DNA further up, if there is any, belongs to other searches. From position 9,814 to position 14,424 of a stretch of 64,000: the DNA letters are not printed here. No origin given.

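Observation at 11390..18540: A ~19-20-aa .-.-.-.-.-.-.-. repeat fills two adjacent giant T4SS proteins, including VirB10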

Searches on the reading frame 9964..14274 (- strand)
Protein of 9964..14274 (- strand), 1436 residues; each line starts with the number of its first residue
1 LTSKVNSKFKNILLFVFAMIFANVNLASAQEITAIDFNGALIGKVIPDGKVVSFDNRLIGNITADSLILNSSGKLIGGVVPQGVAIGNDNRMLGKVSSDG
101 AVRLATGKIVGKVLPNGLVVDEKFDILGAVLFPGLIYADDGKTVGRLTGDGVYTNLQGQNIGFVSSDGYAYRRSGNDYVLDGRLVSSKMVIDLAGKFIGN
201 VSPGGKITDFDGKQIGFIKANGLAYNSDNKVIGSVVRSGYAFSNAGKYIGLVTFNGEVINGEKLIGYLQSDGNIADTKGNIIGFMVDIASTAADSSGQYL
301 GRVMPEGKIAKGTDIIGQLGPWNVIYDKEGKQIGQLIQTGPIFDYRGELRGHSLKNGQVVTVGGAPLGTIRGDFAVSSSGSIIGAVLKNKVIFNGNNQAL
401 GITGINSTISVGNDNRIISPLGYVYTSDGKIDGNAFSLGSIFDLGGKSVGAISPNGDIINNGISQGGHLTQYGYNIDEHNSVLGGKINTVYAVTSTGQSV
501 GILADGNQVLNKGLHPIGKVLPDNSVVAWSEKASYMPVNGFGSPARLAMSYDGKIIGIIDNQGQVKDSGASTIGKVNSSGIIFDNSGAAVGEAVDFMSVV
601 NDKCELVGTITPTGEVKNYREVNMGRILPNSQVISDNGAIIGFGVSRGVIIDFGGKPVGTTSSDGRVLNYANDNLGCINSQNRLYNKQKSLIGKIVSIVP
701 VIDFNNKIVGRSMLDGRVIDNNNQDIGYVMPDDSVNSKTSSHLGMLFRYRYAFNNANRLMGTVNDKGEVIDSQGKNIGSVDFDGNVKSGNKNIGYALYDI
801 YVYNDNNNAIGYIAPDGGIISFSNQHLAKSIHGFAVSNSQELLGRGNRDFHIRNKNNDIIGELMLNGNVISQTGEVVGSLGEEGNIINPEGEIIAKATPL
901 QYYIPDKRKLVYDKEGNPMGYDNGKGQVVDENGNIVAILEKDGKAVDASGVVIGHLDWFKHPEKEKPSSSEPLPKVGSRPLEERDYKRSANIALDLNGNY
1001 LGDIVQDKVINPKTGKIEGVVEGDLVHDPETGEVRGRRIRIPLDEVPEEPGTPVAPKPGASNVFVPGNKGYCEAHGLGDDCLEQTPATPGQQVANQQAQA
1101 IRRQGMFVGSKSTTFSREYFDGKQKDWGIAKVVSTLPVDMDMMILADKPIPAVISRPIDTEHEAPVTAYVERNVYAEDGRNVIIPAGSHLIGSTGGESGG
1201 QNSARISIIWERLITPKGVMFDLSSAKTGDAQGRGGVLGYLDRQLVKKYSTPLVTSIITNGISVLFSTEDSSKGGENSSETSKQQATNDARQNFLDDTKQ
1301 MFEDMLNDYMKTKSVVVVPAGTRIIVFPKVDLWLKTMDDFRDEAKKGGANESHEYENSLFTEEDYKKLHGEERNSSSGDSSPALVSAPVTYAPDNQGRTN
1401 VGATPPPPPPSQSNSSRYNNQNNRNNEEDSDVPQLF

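Call 5: search_protein_families(library=pfam, proteins=[window:9964-14274:-], max_evalue=0.01)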
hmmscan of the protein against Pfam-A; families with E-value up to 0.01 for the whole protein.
window:9964-14274:- (1436 aa): 4 families
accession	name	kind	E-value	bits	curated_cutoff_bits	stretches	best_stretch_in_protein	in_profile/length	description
PF21785.3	Bflower_2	-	2.6e-51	172.6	38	7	185-261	16-88/112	5-fold beta-flower protein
PF03743.19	TrbI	-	1.2e-32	113.8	35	1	1144-1334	2-188/188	Bacterial conjugation TrbI-like protein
PF21784.3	Bflower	-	3.2e-15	57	25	0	911-959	3-66/116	4-fold beta flower protein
PF12396.14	DUF3659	-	0.0057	16.9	24.8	0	762-780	37-55/61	Protein of unknown function (DUF3659)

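Call 13: find_homologous_proteins(query=window:9964-14274:-, max_evalue=0.00001)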
Query window:9964-14274:- (1436 aa): 1042 proteins with E <= 0.00001 among 8000 candidates; the best 120 are listed.
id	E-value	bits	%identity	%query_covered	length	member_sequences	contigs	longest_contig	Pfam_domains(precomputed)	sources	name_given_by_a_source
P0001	0.0e+0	3148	100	99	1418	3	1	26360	PF21784.4,PF03743.20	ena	-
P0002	0.0e+0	2432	74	100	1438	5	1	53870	PF21784.4,PF12396.15,PF21785.4,PF03743.20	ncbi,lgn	-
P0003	0.0e+0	1883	61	97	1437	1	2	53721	PF21784.4,PF12396.15,PF21785.4,PF03743.20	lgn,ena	-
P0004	0.0e+0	1881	61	97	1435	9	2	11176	PF21784.4,PF12396.15,PF21785.4,PF03743.20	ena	-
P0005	0.0e+0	1853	60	98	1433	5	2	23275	PF21784.4,PF12396.15,PF21785.4,PF03743.20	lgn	-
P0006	0.0e+0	1785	61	93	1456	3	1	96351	PF21784.4,PF03743.20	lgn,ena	-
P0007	0.0e+0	1781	60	95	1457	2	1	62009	PF21784.4,PF12396.15,PF21785.4,PF03743.20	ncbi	-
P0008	0.0e+0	1778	57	100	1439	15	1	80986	PF21784.4,PF21785.4,PF03743.20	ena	-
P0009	0.0e+0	1774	59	95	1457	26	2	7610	PF21784.4,PF21785.4,PF03743.20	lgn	-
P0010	0.0e+0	1774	57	100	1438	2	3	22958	PF21784.4,PF12396.15,PF03743.20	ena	-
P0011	0.0e+0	1758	57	100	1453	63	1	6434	PF21784.4,PF21785.4,PF03743.20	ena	-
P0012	0.0e+0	1748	57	100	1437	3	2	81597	PF21784.4,PF12396.15,PF21785.4,PF03743.20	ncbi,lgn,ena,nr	ncbi:MAG: TrbI/VirB10 family protein [Alphaproteobacteria bacterium]|nr:TrbI/VirB10 family protein [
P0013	0.0e+0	1746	59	95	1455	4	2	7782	PF21784.4,PF21785.4,PF03743.20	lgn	-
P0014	0.0e+0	1734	58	98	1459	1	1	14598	PF21784.4,PF12396.15,PF21785.4,PF03743.20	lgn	-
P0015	0.0e+0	1711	58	97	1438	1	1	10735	PF21784.4,PF12396.15,PF21785.4,PF03743.20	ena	-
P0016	0.0e+0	1664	54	100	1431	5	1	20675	PF21784.4,PF21785.4,PF03743.20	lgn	-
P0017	0.0e+0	1656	54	100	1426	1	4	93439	PF21784.4,PF12396.15,PF21785.4,PF03743.20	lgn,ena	-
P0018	0.0e+0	1655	54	99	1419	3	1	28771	PF21784.4,PF03743.20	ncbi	-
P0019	0.0e+0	1631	54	99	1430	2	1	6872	PF21784.4,PF12396.15,PF21785.4,PF03743.20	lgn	-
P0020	0.0e+0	1630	54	100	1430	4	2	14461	PF21784.4,PF12396.15,PF21785.4,PF03743.20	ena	-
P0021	0.0e+0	1581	53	69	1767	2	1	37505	PF21784.4,PF05593.20,PF12396.15,PF21785.4,PF03743.20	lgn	-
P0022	0.0e+0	1563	53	100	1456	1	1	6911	PF21784.4,PF12396.15,PF21785.4,PF03743.20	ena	-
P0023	0.0e+0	1552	47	97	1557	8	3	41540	PF21784.4,PF12396.15,PF21785.4,PF03743.20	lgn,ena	-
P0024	0.0e+0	1544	52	97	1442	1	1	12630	PF21784.4,PF21785.4,PF03743.20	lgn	-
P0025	0.0e+0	1542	56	66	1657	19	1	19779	PF21784.4,PF05593.20,PF12396.15,PF21785.4,PF03743.20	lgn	-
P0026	0.0e+0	1537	55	65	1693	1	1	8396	PF21784.4,PF12396.15,PF21785.4,PF03743.20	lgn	-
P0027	0.0e+0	1528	43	97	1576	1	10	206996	PF21784.4,PF12396.15,PF21785.4,PF03743.20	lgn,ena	-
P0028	0.0e+0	1511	54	93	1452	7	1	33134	PF21784.4,PF12396.15,PF21785.4,PF03743.20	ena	-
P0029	0.0e+0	1509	52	95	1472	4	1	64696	PF21784.4,PF12396.15,PF21785.4,PF03743.20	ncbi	-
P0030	0.0e+0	1502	54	93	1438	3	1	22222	PF21784.4,PF12396.15,PF21785.4,PF03743.20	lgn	-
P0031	0.0e+0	1492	51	97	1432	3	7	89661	PF21784.4,PF12396.15,PF21785.4,PF03743.20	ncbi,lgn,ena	-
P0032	0.0e+0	1485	53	93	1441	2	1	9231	PF21784.4,PF12396.15,PF21785.4,PF03743.20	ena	-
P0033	0.0e+0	1479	53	93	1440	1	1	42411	PF21784.4,PF12396.15,PF21785.4,PF03743.20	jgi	-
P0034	0.0e+0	1477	51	99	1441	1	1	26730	PF21784.4,PF12396.15,PF21785.4,PF03743.20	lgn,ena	-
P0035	0.0e+0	1465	49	97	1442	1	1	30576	PF21784.4,PF12396.15,PF21785.4,PF03743.20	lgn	-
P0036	0.0e+0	1352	47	97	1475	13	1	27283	PF21784.4,PF12396.15,PF21785.4,PF03743.20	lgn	-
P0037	0.0e+0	1348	48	94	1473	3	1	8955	PF21784.4,PF12396.15,PF21785.4,PF03743.20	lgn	-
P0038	0.0e+0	1347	47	98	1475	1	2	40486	PF21784.4,PF12396.15,PF21785.4,PF03743.20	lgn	-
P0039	0.0e+0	1346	47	71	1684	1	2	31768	PF21784.4,PF05593.20,PF12396.15,PF21785.4,PF03743.20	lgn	-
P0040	0.0e+0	1330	46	96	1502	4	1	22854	PF21784.4,PF12396.15,PF21785.4,PF03743.20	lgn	-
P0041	0.0e+0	1330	47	71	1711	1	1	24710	PF21784.4,PF12396.15,PF21785.4,PF03743.20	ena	-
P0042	0.0e+0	1310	44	100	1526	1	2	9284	PF21784.4,PF12396.15,PF21785.4,PF03743.20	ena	-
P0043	0.0e+0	1308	39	100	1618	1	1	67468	PF21784.4,PF12396.15,PF21785.4,PF03743.20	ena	-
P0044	0.0e+0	1308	39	100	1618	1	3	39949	PF21784.4,PF12396.15,PF21785.4,PF03743.20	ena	-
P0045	0.0e+0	1308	39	100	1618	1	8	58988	PF21784.4,PF12396.15,PF21785.4,PF03743.20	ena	-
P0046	0.0e+0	1307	39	100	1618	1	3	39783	PF21784.4,PF12396.15,PF21785.4,PF03743.20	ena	-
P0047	0.0e+0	1307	43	93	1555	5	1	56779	PF21784.4,PF12396.15,PF21785.4,PF03743.20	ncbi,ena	-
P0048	0.0e+0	1306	44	100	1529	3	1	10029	PF21784.4,PF12396.15,PF21785.4,PF03743.20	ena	-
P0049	0.0e+0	1306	45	94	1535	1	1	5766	PF21784.4,PF12396.15,PF21785.4,PF03743.20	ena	-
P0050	0.0e+0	1306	39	99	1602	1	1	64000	PF21784.4,PF12396.15,PF21785.4,PF03743.20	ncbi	-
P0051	0.0e+0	1305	45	93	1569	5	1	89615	PF21784.4,PF12396.15,PF21785.4,PF03743.20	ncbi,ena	-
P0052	0.0e+0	1303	45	92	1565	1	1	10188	PF21784.4,PF12396.15,PF21785.4,PF03743.20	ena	-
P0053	0.0e+0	1303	45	93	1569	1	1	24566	PF21784.4,PF12396.15,PF21785.4,PF03743.20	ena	-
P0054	0.0e+0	1303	45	94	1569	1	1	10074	PF21784.4,PF12396.15,PF21785.4,PF03743.20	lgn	-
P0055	0.0e+0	1303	45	93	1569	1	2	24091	PF21784.4,PF12396.15,PF21785.4,PF03743.20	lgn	-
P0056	0.0e+0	1303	45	94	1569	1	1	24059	PF21784.4,PF12396.15,PF21785.4,PF03743.20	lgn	-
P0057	0.0e+0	1303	45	94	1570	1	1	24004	PF21784.4,PF12396.15,PF21785.4,PF03743.20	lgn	-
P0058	0.0e+0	1303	45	94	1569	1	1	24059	PF21784.4,PF12396.15,PF21785.4,PF03743.20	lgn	-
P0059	0.0e+0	1303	45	94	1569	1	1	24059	PF21784.4,PF12396.15,PF21785.4,PF03743.20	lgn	-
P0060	0.0e+0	1302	45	93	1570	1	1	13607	PF21784.4,PF12396.15,PF21785.4,PF03743.20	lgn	-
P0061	0.0e+0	1302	45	94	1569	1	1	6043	PF21784.4,PF12396.15,PF21785.4,PF03743.20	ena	-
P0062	0.0e+0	1302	45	94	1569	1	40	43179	PF21784.4,PF12396.15,PF21785.4,PF03743.20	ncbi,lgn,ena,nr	ncbi:MAG: hypothetical protein EGQ57_06065 [Alphaproteobacteria bacterium]|nr:hypothetical protein [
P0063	0.0e+0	1302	45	93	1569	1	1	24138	PF21784.4,PF12396.15,PF21785.4,PF03743.20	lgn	-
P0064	0.0e+0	1302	45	93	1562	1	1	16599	PF21784.4,PF12396.15,PF21785.4,PF03743.20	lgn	-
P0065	0.0e+0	1302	45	93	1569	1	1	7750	PF21784.4,PF12396.15,PF21785.4,PF03743.20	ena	-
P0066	0.0e+0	1302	45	94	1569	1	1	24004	PF21784.4,PF12396.15,PF21785.4,PF03743.20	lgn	-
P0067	0.0e+0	1302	45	94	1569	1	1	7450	PF21784.4,PF12396.15,PF21785.4,PF03743.20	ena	-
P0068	0.0e+0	1302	45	94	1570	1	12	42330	PF21784.4,PF12396.15,PF21785.4,PF03743.20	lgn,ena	-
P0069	0.0e+0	1302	45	94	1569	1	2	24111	PF21784.4,PF12396.15,PF21785.4,PF03743.20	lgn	-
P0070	0.0e+0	1302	45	93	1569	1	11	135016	PF21784.4,PF12396.15,PF21785.4,PF03743.20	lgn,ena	-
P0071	0.0e+0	1302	45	94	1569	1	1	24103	PF21784.4,PF12396.15,PF21785.4,PF03743.20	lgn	-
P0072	0.0e+0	1302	45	94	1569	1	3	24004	PF21784.4,PF12396.15,PF21785.4,PF03743.20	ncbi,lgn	-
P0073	0.0e+0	1301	45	93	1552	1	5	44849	PF21784.4,PF12396.15,PF21785.4,PF03743.20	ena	-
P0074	0.0e+0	1301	45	94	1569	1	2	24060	PF21784.4,PF12396.15,PF21785.4,PF03743.20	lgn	-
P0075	0.0e+0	1301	45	94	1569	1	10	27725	PF21784.4,PF12396.15,PF21785.4,PF03743.20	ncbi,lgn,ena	-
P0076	0.0e+0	1301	45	94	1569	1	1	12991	PF21784.4,PF12396.15,PF21785.4,PF03743.20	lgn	-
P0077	0.0e+0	1301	45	94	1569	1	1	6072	PF21784.4,PF12396.15,PF21785.4,PF03743.20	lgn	-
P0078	0.0e+0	1301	45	94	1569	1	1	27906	PF21784.4,PF12396.15,PF21785.4,PF03743.20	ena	-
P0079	0.0e+0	1301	45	93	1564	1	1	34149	PF21784.4,PF12396.15,PF21785.4,PF03743.20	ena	-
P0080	0.0e+0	1301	45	93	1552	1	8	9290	PF21784.4,PF12396.15,PF21785.4,PF03743.20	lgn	-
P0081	0.0e+0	1301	45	94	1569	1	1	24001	PF21784.4,PF12396.15,PF21785.4,PF03743.20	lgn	-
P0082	0.0e+0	1301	45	94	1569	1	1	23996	PF21784.4,PF12396.15,PF21785.4,PF03743.20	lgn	-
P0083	0.0e+0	1301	45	94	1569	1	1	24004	PF21784.4,PF12396.15,PF21785.4,PF03743.20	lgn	-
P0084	0.0e+0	1301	45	94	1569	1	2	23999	PF21784.4,PF12396.15,PF21785.4,PF03743.20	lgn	-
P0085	0.0e+0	1301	45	94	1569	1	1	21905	PF21784.4,PF12396.15,PF21785.4,PF03743.20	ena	-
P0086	0.0e+0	1301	45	93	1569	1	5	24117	PF21784.4,PF12396.15,PF21785.4,PF03743.20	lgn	-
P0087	0.0e+0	1301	45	94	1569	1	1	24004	PF21784.4,PF12396.15,PF21785.4,PF03743.20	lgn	-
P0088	0.0e+0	1301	45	94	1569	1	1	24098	PF21784.4,PF12396.15,PF21785.4,PF03743.20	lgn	-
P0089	0.0e+0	1301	45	94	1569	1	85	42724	PF21784.4,PF12396.15,PF21785.4,PF03743.20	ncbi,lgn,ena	-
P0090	0.0e+0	1301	45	93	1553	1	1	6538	PF21784.4,PF12396.15,PF21785.4,PF03743.20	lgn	-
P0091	0.0e+0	1301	45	94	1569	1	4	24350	PF21784.4,PF12396.15,PF21785.4,PF03743.20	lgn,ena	-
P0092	0.0e+0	1301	45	94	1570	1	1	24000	PF21784.4,PF12396.15,PF21785.4,PF03743.20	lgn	-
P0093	0.0e+0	1301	45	94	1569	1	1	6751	PF21784.4,PF12396.15,PF21785.4,PF03743.20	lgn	-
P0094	0.0e+0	1301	45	94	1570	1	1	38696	PF21784.4,PF12396.15,PF21785.4,PF03743.20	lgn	-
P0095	0.0e+0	1301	45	93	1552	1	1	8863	PF21784.4,PF12396.15,PF21785.4,PF03743.20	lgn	-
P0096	0.0e+0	1301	45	94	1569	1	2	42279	PF21784.4,PF12396.15,PF21785.4,PF03743.20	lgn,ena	-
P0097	0.0e+0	1301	45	93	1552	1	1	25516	PF21784.4,PF12396.15,PF21785.4,PF03743.20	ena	-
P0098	0.0e+0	1301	45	93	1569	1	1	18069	PF21784.4,PF12396.15,PF21785.4,PF03743.20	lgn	-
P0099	0.0e+0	1301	45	93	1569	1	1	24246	PF21784.4,PF12396.15,PF21785.4,PF03743.20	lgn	-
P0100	0.0e+0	1301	45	93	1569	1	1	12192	PF21784.4,PF12396.15,PF21785.4,PF03743.20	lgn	-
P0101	0.0e+0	1301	45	94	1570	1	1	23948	PF21784.4,PF12396.15,PF21785.4,PF03743.20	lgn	-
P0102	0.0e+0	1301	45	94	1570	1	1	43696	PF21784.4,PF12396.15,PF21785.4,PF03743.20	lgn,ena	-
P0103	0.0e+0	1301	45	94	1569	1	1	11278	PF21784.4,PF12396.15,PF21785.4,PF03743.20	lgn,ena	-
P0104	0.0e+0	1301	45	93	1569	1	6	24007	PF21784.4,PF12396.15,PF21785.4,PF03743.20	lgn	-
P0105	0.0e+0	1301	45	94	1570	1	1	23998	PF21784.4,PF12396.15,PF21785.4,PF03743.20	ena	-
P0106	0.0e+0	1301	45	94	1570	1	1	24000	PF21784.4,PF12396.15,PF21785.4,PF03743.20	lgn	-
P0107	0.0e+0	1301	45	93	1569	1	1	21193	PF21784.4,PF12396.15,PF21785.4,PF03743.20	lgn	-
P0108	0.0e+0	1301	45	94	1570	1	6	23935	PF21784.4,PF12396.15,PF21785.4,PF03743.20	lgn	-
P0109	0.0e+0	1301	45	94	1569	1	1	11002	PF21784.4,PF12396.15,PF21785.4,PF03743.20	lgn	-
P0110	0.0e+0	1301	45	94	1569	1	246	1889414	PF21784.4,PF12396.15,PF21785.4,PF03743.20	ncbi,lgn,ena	-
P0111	0.0e+0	1301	45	93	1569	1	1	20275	PF21784.4,PF12396.15,PF21785.4,PF03743.20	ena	-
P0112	0.0e+0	1301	45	94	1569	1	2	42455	PF21784.4,PF12396.15,PF21785.4,PF03743.20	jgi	jgi:hypothetical protein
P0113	0.0e+0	1301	45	94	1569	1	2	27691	PF21784.4,PF12396.15,PF21785.4,PF03743.20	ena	-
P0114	0.0e+0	1301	45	94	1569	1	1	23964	PF21784.4,PF12396.15,PF21785.4,PF03743.20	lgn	-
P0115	0.0e+0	1301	45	93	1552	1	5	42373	PF21784.4,PF12396.15,PF21785.4,PF03743.20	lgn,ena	-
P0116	0.0e+0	1301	45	94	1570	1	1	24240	PF21784.4,PF12396.15,PF21785.4,PF03743.20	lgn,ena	-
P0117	0.0e+0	1301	45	94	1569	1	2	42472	PF21784.4,PF12396.15,PF21785.4,PF03743.20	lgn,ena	-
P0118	0.0e+0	1301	45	94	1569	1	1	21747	PF21784.4,PF12396.15,PF21785.4,PF03743.20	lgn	-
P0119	0.0e+0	1301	45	93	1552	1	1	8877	PF21784.4,PF12396.15,PF21785.4,PF03743.20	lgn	-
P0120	0.0e+0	1301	45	93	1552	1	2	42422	PF21784.4,PF12396.15,PF21785.4,PF03743.20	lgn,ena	-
